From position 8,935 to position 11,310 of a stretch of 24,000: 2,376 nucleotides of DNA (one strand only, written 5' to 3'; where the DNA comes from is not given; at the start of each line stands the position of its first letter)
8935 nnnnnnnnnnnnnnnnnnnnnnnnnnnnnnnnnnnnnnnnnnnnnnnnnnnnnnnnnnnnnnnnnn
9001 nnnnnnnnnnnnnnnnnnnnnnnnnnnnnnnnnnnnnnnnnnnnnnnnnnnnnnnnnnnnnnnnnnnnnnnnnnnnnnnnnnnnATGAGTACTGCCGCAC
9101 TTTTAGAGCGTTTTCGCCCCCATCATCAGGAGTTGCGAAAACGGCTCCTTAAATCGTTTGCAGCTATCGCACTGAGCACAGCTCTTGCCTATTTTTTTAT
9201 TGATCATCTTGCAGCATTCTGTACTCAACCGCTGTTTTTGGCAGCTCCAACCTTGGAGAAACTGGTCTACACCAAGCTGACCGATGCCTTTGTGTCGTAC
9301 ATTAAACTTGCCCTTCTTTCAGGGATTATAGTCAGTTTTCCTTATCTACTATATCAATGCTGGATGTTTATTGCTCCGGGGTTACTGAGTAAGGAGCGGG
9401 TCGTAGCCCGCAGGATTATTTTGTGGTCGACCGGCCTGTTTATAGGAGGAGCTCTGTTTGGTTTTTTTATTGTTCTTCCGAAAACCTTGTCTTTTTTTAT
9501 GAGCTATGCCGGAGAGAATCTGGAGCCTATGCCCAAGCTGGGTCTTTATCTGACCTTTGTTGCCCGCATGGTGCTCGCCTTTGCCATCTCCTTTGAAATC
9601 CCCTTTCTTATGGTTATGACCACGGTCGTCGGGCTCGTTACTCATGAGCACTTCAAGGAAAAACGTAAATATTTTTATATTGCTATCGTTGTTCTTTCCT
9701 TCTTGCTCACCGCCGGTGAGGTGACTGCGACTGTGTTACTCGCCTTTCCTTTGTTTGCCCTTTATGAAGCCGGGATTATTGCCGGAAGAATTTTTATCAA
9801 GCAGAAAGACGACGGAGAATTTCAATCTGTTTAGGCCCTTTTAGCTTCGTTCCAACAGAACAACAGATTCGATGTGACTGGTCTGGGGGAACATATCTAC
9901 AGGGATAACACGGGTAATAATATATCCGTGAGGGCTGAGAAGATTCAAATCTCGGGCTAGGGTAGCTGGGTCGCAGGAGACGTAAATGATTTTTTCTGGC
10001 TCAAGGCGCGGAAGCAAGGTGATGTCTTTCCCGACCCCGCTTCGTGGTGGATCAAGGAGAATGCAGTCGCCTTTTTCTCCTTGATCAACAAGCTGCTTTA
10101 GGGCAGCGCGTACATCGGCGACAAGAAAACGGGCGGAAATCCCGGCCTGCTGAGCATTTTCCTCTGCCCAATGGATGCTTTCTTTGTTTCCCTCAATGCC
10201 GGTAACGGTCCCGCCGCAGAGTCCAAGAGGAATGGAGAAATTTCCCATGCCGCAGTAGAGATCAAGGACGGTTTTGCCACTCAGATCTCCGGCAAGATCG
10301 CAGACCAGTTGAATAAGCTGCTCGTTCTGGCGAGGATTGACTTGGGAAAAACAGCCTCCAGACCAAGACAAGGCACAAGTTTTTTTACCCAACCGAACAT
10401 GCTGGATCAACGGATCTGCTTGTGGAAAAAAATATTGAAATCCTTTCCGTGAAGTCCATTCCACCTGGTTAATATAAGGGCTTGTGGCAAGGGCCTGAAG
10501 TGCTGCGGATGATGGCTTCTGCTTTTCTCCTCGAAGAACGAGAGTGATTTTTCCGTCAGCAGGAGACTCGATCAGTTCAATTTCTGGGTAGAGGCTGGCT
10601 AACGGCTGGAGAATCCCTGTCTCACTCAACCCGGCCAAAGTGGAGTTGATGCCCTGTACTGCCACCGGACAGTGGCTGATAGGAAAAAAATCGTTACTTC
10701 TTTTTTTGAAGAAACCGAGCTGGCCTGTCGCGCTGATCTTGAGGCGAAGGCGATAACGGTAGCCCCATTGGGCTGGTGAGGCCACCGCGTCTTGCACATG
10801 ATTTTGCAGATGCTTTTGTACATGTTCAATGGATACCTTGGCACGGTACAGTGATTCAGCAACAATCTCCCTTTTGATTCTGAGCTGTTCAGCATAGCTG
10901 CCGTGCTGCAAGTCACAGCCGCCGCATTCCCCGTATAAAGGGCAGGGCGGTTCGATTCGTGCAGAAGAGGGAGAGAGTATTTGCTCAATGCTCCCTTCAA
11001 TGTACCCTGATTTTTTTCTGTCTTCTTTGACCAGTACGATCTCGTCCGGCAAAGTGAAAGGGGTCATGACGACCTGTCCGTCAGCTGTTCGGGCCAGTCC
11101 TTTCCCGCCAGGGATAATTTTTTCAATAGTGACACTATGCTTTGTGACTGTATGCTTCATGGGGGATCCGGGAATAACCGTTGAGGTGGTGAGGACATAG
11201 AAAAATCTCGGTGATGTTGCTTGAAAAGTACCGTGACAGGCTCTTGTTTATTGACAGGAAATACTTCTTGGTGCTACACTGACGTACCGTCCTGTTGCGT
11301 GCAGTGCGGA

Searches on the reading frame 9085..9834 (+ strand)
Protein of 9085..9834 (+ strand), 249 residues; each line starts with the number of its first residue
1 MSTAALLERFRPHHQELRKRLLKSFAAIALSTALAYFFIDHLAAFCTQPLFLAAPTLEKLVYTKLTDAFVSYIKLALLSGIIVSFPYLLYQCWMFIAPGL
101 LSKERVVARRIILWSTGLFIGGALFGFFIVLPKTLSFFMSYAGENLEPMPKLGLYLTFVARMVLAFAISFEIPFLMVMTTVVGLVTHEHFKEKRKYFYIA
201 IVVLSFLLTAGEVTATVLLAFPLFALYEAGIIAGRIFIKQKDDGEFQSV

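Call 4: search_protein_families(library=pfam, proteins=[window:9085-9834:+], max_evalue=0.1)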
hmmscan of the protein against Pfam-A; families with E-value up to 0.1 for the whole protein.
window:9085-9834:+ (249 aa): 1 family
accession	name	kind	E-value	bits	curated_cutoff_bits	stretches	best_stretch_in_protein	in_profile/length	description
PF00902.23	TatC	-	2.6e-57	194.4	25.1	1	13-222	2-208/208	Sec-independent protein translocase protein (TatC)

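Call 5: search_protein_families(library=padloc, proteins=[window:9085-9834:+], max_evalue=0.1)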
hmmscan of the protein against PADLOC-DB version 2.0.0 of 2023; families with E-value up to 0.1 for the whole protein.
window:9085-9834:+ (249 aa): 0 families

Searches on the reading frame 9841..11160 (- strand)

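Call 4: search_protein_families(library=pfam, proteins=[window:9841-11160:-], max_evalue=0.1)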
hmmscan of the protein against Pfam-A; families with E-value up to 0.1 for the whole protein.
window:9841-11160:- (439 aa): 11 families
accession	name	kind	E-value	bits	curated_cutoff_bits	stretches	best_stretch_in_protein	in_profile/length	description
PF05958.17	tRNA_U5-meth_tr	-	5.1e-26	92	23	1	108-438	10-356/357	tRNA (Uracil-5-)-methyltransferase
PF13847.12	Methyltransf_31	-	7e-09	36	27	1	294-416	3-109/145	Methyltransferase domain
PF03602.21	Cons_hypoth95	-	2.9e-07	30.8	24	1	291-397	38-153/182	Conserved hypothetical protein 95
PF09445.16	Methyltransf_15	-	6.5e-07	29.5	22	1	296-376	2-84/165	RNA cap guanine-N2 methyltransferase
PF13649.12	Methyltransf_25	-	7.7e-07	30.2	27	1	298-352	1-57/97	Methyltransferase domain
PF05175.20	MTS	-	4.4e-05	23.6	23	1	290-372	28-107/170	Methyltransferase small domain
PF01938.26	TRAM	-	0.00027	21.2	21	1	10-57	10-59/61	TRAM domain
PF02475.24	TRM5-TYW2_MTfase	-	0.00093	19.6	28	1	294-351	36-97/164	TRM5/TYW2 methyltransferase domain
PF08241.18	Methyltransf_11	-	0.0017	19.4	21.2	1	299-352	1-53/95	Methyltransferase domain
PF13489.12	Methyltransf_23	-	0.0044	17.2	27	1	280-338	7-61/164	Methyltransferase domain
PF03848.20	TehB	-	0.0094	15.8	20.4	1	294-339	30-75/193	Tellurite resistance protein TehB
